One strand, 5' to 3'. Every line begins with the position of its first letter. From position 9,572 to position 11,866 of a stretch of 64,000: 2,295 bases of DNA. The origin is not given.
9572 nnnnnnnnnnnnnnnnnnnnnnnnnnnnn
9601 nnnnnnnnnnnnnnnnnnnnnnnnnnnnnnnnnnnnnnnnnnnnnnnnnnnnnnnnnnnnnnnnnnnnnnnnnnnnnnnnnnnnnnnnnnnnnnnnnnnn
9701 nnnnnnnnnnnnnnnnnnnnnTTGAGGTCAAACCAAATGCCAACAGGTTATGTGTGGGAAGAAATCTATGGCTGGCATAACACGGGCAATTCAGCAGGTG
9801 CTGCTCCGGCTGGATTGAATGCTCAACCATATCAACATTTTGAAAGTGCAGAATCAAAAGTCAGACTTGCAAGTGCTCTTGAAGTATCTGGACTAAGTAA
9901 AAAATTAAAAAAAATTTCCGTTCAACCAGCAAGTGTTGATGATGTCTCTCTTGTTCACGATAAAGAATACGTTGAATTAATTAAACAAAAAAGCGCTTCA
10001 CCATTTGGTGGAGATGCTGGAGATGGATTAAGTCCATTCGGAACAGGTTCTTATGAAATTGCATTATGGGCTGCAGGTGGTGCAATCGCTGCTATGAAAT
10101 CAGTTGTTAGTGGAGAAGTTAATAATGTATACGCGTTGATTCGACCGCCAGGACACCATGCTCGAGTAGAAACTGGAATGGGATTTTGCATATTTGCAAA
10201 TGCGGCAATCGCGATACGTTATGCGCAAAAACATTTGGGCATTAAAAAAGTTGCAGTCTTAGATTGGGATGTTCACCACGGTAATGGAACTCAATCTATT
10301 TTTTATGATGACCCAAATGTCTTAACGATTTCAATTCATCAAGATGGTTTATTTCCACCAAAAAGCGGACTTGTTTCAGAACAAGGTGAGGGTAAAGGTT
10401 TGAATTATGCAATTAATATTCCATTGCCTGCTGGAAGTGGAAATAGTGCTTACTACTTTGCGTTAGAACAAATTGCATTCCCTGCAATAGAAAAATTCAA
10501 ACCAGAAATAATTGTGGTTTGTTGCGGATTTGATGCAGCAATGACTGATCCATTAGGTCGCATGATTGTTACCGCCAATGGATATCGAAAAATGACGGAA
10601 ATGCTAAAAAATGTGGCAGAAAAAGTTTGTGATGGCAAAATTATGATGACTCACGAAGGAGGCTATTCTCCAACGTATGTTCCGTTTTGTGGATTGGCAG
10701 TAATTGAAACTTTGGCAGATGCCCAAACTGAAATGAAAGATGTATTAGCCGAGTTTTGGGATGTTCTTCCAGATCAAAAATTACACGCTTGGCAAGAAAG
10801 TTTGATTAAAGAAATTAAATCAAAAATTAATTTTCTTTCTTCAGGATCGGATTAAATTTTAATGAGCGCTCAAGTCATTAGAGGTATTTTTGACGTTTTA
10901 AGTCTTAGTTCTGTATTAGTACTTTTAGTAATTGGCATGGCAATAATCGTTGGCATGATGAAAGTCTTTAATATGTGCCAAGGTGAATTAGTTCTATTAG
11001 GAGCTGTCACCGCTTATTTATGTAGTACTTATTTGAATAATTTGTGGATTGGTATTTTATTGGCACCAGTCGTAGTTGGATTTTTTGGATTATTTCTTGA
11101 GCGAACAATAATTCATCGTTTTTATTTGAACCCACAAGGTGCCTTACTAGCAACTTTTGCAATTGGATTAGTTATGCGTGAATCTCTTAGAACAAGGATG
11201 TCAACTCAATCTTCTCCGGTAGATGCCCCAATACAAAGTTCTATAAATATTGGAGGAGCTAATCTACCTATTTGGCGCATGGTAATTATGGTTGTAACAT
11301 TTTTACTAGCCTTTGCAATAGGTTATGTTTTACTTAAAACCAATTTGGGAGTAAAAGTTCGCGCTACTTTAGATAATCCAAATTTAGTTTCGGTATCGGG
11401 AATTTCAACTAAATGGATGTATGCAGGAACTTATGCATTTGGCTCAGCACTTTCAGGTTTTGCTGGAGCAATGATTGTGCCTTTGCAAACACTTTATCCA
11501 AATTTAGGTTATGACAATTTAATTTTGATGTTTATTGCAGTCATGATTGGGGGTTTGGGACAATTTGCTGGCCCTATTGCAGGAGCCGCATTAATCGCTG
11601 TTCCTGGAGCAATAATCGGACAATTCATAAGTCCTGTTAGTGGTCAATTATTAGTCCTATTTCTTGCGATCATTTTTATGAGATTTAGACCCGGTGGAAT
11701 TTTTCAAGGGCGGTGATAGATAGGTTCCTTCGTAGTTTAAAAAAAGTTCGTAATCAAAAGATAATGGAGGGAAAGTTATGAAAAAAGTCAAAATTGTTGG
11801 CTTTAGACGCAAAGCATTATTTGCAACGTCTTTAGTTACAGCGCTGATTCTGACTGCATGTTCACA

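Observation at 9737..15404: HDAH-type deacetylase heading a complete amide-type ABC importer operon: a candidate N-acyl-amide scavenging system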

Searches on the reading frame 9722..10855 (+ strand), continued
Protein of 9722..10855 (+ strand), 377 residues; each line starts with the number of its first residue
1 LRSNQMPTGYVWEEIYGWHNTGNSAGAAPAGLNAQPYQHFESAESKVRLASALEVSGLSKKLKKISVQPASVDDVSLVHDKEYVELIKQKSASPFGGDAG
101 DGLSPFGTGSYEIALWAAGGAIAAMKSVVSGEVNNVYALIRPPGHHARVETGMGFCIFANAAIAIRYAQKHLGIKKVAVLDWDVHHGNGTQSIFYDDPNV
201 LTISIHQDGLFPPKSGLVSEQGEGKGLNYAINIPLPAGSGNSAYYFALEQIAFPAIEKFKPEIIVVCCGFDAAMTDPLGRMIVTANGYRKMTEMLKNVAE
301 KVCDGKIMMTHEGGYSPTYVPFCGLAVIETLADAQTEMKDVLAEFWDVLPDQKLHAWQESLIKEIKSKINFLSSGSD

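Call 61: search_protein_families(library=ncbifam, proteins=[L086:6184-7797:-, L084:3914-5548:+, L086:8560-9960:+, L082:6665-8311:-, L082:8308-9045:-, L082:9056-9730:-, L086:5536-6165:-], max_evalue=1e-10)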
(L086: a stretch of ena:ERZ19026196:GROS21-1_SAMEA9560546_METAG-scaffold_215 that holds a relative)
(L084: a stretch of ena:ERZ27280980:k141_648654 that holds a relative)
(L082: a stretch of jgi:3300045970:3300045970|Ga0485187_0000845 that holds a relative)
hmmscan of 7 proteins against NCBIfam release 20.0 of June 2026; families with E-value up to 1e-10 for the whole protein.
L086:6184-7797:- (537 aa): 0 families

L084:3914-5548:+ (544 aa): 2 families
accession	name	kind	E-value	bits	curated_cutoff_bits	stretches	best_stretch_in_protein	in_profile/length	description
TIGR01224.1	hutI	equivalog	2.3e-13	49.7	298.15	0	25-91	4-67/377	imidazolonepropionase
NF006056.0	PRK08204.1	subfamily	3.3e-12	45.9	391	0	425-518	285-383/449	hypothetical protein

L086:8560-9960:+ (466 aa): 68 families (the best 25 are shown)
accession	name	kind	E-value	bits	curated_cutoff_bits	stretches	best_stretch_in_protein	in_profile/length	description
NF000818.0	PRK00062.1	subfamily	2.4e-97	326.4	398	1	46-462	6-425/429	glutamate-1-semialdehyde 2,1-aminomutase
TIGR00713.1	hemL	equivalog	2.1e-94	316.6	527.3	1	51-459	7-418/423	glutamate-1-semialdehyde 2,1-aminomutase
NF041362.1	GntE_guanitoxin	equivalog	2.6e-91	306.3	525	1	44-451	6-423/426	guanitoxin biosynthesis PLP-dependent transaminase GntE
NF009055.0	PRK12389.1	equivalog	6.3e-73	245.8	637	1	72-457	36-421/431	glutamate-1-semialdehyde 2,1-aminomutase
NF005453.0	PRK07046.1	subfamily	3.3e-70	236.9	425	1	20-464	4-451/453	transaminase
NF001864.0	PRK00615.1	equivalog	6.6e-58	196.3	706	1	72-451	36-416/433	glutamate-1-semialdehyde aminotransferase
TIGR00707.1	argD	subfamily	3.8e-52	177.4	410.05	1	65-392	3-323/381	acetylornithine/succinylornithine family transaminase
NF005993.0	PRK08117.1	subfamily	2.4e-48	164.8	574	1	73-392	27-361/433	aspartate aminotransferase family protein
NF004426.0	PRK05769.1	equivalog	3.2e-48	164.6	552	1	62-397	29-378/441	acetyl ornithine aminotransferase family protein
TIGR01885.1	Orn_aminotrans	equivalog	1.8e-47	162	378.4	1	65-379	13-328/402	ornithine--oxo-acid transaminase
NF053554.1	prodigi_MAP_PigE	equivalog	1.8e-44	152.3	850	1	75-400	404-729/837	prodigiosin MAP biosynthesis aminotransferase PigE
NF002797.0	PRK02936.1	equivalog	2.5e-44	151.6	496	1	63-374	3-303/385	acetylornithine transaminase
NF002874.0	PRK03244.1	equivalog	3.4e-44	151.2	457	1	72-378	26-323/399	acetylornithine transaminase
NF002325.0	PRK01278.1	subfamily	3.8e-44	150.9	372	1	66-382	8-319/395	acetylornithine transaminase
NF008570.0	PRK11522.1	equivalog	8e-44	150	612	1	82-382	80-383/464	putrescine aminotransferase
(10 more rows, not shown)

L082:6665-8311:- (548 aa): 5 families
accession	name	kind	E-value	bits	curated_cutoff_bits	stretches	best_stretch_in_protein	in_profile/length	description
NF009686.0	PRK13207.1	subfamily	2.6e-190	633.9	354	1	4-548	14-568/569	urease subunit alpha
TIGR01792.1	urease_alph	equivalog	5.7e-165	550.2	680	1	5-548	12-567/568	urease subunit alpha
NF009685.0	PRK13206.1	equivalog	4.1e-155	517.6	907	1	4-548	13-572/573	urease subunit alpha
NF009834.0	PRK13309.1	equivalog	1.3e-153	512.4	1001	1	4-547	13-570/572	urease subunit alpha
NF010591.0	PRK13985.1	equivalog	4.6e-140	468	1083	1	4-546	13-566/569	urease subunit beta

L082:8308-9045:- (245 aa): 7 families
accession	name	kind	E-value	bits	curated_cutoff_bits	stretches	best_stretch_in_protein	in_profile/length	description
NF009671.0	PRK13192.1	subfamily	4.9e-66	222.4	243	1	1-216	1-230/231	bifunctional urease subunit gamma/beta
NF010592.0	PRK13986.1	equivalog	4.8e-40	137.7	353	1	1-215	1-224/238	urease subunit alpha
NF009712.0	PRK13241.1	equivalog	5.6e-30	103.2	123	1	1-98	1-98/100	urease subunit gamma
TIGR00193.1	urease_gam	equivalog_domain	2.8e-25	88.4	82.3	1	1-99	1-99/102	urease subunit gamma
NF009682.0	PRK13203.1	equivalog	1.8e-20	72.9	129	1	115-198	20-103/104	urease subunit beta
TIGR00192.1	urease_beta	equivalog_domain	2.3e-18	66.2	90.3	1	116-197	21-102/103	urease subunit beta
NF009681.0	PRK13202.1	equivalog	8e-11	42.1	204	0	118-197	24-103/104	urease subunit beta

L082:9056-9730:- (224 aa): 1 family
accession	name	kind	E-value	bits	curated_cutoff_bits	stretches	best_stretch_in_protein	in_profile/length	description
NF010319.1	PRK13756.1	equivalog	4.4e-13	49.5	265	1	13-201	2-194/199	tetracycline resistance transcriptional repressor TetR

L086:5536-6165:- (209 aa): 0 families

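Call 63: search_protein_families(library=ncbifam, proteins=[L085:4822-6210:-, L085:6230-6769:-, L085:6897-8237:+, L085:8550-9971:+, L085:4157-4822:-, L085:2759-4141:-, L081:8689-9924:+], max_evalue=1e-20)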
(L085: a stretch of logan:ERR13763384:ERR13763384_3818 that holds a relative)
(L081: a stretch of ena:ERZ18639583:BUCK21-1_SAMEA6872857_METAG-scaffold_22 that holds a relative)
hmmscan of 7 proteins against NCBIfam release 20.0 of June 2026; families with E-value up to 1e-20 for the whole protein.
L085:4822-6210:- (462 aa): 65 families (the best 25 are shown)
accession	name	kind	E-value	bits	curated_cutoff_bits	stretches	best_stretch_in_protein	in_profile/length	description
NF005102.0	PRK06541.1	equivalog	2.5e-242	804.3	574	1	7-460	6-458/460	aspartate aminotransferase family protein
NF005682.0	PRK07480.1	subfamily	2.6e-123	412.1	510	1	12-459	12-453/459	aminotransferase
NF004767.0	PRK06105.1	subfamily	1e-121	406.7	517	1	25-458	20-450/460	aminotransferase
NF005447.0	PRK07036.1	equivalog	2e-118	396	618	1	10-459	9-456/468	aminotransferase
NF005683.0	PRK07481.1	subfamily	4.5e-117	391.8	575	1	17-457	10-449/453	hypothetical protein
NF005812.0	PRK07678.1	subfamily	1.7e-112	376.4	488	1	18-456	13-448/451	aminotransferase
NF052567.1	OmAmTferAptACaul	equivalog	1.2e-111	373.5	500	1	19-456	3-429/431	omega-aminotransferase AptA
NF005684.0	PRK07482.1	subfamily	2.6e-108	362.5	687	1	10-455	5-452/464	hypothetical protein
NF004625.0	PRK05965.1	subfamily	1.1e-103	347.4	729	1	13-456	6-446/460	hypothetical protein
NF005685.0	PRK07483.1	equivalog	1.2e-103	347.3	485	1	36-456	12-436/444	aspartate aminotransferase family protein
NF005375.0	PRK06917.1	equivalog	1.8e-96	323.6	535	1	36-457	14-438/448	aspartate aminotransferase family protein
NF004718.0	PRK06062.1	subfamily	4.2e-93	312.3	472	1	35-458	37-449/454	hypothetical protein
NF009068.0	PRK12403.1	equivalog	7.6e-92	308.5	817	1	26-454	28-449/460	aspartate aminotransferase family protein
TIGR00508.1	bioA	equivalog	8.4e-91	304.6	405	1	22-455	2-418/419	adenosylmethionine--8-amino-7-oxononanoate transaminase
NF004426.0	PRK05769.1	equivalog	6.7e-86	288.8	552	1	39-457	39-439/441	acetyl ornithine aminotransferase family protein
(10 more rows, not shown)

L085:6230-6769:- (179 aa): 0 families

L085:6897-8237:+ (446 aa): 36 families (the best 25 are shown)
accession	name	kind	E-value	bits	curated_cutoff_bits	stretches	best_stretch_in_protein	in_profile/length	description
NF006915.0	PRK09406.1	equivalog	1.8e-127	426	730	1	6-442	5-454/457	NADP-dependent succinic semialdehyde dehydrogenase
NF042989.1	AldDh_AldH_Clos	equivalog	2.6e-116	389.1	800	1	7-441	6-454/458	aldehyde dehydrogenase AldH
NF010575.0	PRK13968.1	equivalog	4.1e-115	385.5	855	1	6-440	11-455/462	succinate-semialdehyde dehydrogenase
TIGR01780.1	SSADH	subfamily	1.9e-101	340.2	646.35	1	6-440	1-448/448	succinate-semialdehyde dehydrogenase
NF010000.0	PRK13473.1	subfamily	2.6e-91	306.7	615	1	3-442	18-470/475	aminobutyraldehyde dehydrogenase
NF008415.0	PRK11241.1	equivalog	4.6e-90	302.6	828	1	5-443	29-479/482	NADP-dependent succinate-semialdehyde dehydrogenase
NF007497.0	PRK10090.1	equivalog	2.4e-86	290.4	500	1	4-443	24-476/480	aldehyde dehydrogenase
NF009725.0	PRK13252.1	equivalog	1.1e-81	274.8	593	1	3-444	23-479/488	betaine-aldehyde dehydrogenase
NF006916.0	PRK09407.1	equivalog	9.1e-81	272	521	1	4-442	36-490/526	succinic semialdehyde dehydrogenase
TIGR01804.1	BADH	equivalog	2e-80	270.6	668.6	1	4-439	15-466/467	betaine-aldehyde dehydrogenase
NF040792.1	glyc_ald_dh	equivalog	5.1e-79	266.5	760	1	6-444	20-473/488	D-glyceraldehyde dehydrogenase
TIGR02299.1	HpaE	equivalog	6.1e-78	262.5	638.35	1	4-444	18-476/488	5-carboxymethyl-2-hydroxymuconate semialdehyde dehydrogenase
NF040648.1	lactal_redase_Meth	equivalog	2.1e-77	261.1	650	1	4-445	13-463/463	lactaldehyde dehydrogenase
NF052305.1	DioxValDhHalo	equivalog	3.4e-74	250.5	750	1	5-441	23-478/483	2,5-dioxovalerate dehydrogenase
NF047626.1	SulfactDhSafD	equivalog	3.9e-72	243.7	700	1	3-435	2-445/454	sulfoacetaldehyde dehydrogenase SafD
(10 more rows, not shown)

L085:8550-9971:+ (473 aa): 2 families
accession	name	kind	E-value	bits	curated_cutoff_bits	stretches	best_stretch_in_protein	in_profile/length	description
TIGR03329.1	Phn_aa_oxid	hypoth_equivalog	9.3e-66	222.5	632.8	1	22-452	1-433/460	putative aminophosphonate oxidoreductase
NF050086.1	pipecolate_AmaA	exception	2.3e-32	112.2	600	1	31-416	13-386/425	L-pipecolate oxidase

L085:4157-4822:- (221 aa): 0 families

L085:2759-4141:- (460 aa): 2 families
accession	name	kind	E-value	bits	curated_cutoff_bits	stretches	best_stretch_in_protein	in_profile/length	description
TIGR03329.1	Phn_aa_oxid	hypoth_equivalog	5.7e-69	233.1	632.8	1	22-457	15-451/460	putative aminophosphonate oxidoreductase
NF050086.1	pipecolate_AmaA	exception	9.7e-40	136.5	600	1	6-431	3-412/425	L-pipecolate oxidase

L081:8689-9924:+ (411 aa): 60 families (the best 25 are shown)
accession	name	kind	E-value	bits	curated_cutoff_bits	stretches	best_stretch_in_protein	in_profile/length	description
NF000818.0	PRK00062.1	subfamily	3e-94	316.2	398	1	2-405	18-424/429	glutamate-1-semialdehyde 2,1-aminomutase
TIGR00713.1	hemL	equivalog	3.1e-93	312.7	527.3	1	3-402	15-417/423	glutamate-1-semialdehyde 2,1-aminomutase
NF041362.1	GntE_guanitoxin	equivalog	4.2e-86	289.2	525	1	1-395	19-423/426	guanitoxin biosynthesis PLP-dependent transaminase GntE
NF009055.0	PRK12389.1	equivalog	5e-74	249.5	637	1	16-398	36-418/431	glutamate-1-semialdehyde 2,1-aminomutase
NF005453.0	PRK07046.1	subfamily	3.5e-64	217.1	425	1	12-408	53-451/453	transaminase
NF001864.0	PRK00615.1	equivalog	2.5e-59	201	706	1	17-395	37-416/433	glutamate-1-semialdehyde aminotransferase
TIGR00707.1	argD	subfamily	3.1e-52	177.6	410.05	1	9-336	3-323/381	acetylornithine/succinylornithine family transaminase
NF005993.0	PRK08117.1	subfamily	4e-49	167.4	574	1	17-336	27-361/433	aspartate aminotransferase family protein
NF004426.0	PRK05769.1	equivalog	8.3e-49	166.5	552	1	8-345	31-382/441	acetyl ornithine aminotransferase family protein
TIGR01885.1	Orn_aminotrans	equivalog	2.6e-47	161.5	378.4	1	10-322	14-327/402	ornithine--oxo-acid transaminase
NF002874.0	PRK03244.1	equivalog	4.6e-45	154.1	457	1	16-320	26-321/399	acetylornithine transaminase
NF008570.0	PRK11522.1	equivalog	7.8e-45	153.3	612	1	24-325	77-382/464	putrescine aminotransferase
NF002797.0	PRK02936.1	equivalog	8.7e-45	153.1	496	1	7-309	3-294/385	acetylornithine transaminase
NF053554.1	prodigi_MAP_PigE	equivalog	2.3e-44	152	850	1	20-344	405-729/837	prodigiosin MAP biosynthesis aminotransferase PigE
NF002325.0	PRK01278.1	subfamily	1.2e-43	149.3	372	1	9-326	7-319/395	acetylornithine transaminase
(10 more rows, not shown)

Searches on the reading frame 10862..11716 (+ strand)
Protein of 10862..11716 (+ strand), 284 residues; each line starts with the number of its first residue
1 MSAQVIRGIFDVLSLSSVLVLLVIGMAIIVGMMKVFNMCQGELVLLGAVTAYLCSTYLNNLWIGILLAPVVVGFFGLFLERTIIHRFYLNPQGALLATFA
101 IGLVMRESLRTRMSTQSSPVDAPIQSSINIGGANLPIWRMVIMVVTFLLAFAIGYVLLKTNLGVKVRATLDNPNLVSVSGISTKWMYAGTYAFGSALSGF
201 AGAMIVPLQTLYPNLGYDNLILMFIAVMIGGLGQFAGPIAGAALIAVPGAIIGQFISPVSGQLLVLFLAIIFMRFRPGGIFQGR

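Call 4: search_protein_families(library=pfam, proteins=[window:10862-11716:+])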
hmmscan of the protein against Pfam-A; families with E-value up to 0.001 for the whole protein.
window:10862-11716:+ (284 aa): 1 family
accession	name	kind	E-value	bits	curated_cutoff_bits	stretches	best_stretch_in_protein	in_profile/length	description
PF02653.21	BPD_transp_2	-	3.8e-33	115.2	26.8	1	9-273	2-268/269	Branched-chain amino acid transport system / permease component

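Call 5: search_protein_families(library=ncbifam, proteins=[window:10862-11716:+])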
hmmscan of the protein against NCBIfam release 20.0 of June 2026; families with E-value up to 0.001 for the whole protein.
window:10862-11716:+ (284 aa): 6 families
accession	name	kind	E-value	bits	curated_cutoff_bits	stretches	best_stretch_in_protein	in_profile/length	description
TIGR03409.1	urea_trans_UrtB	equivalog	3e-56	191.2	250.3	1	9-282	4-287/291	urea ABC transporter permease subunit UrtB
TIGR03622.1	urea_t_UrtB_arc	equivalog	8.4e-39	133.6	374.25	1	12-280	7-276/284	urea ABC transporter, permease protein UrtB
NF008011.0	PRK10740.1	equivalog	1.4e-08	34.7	379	1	6-281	9-300/308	high-affinity branched-chain amino acid ABC transporter permease LivH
TIGR03408.1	urea_trans_UrtC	equivalog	3.3e-06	27.1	296.2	1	130-270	159-302/313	urea ABC transporter permease subunit UrtC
NF007067.0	PRK09512.1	equivalog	0.00059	19.1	398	1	6-251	43-283/321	ribose ABC transporter permease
NF008450.0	PRK11301.1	subfamily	0.00066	19.2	366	0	5-83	107-186/418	high-affinity branched-chain amino acid ABC transporter permease LivM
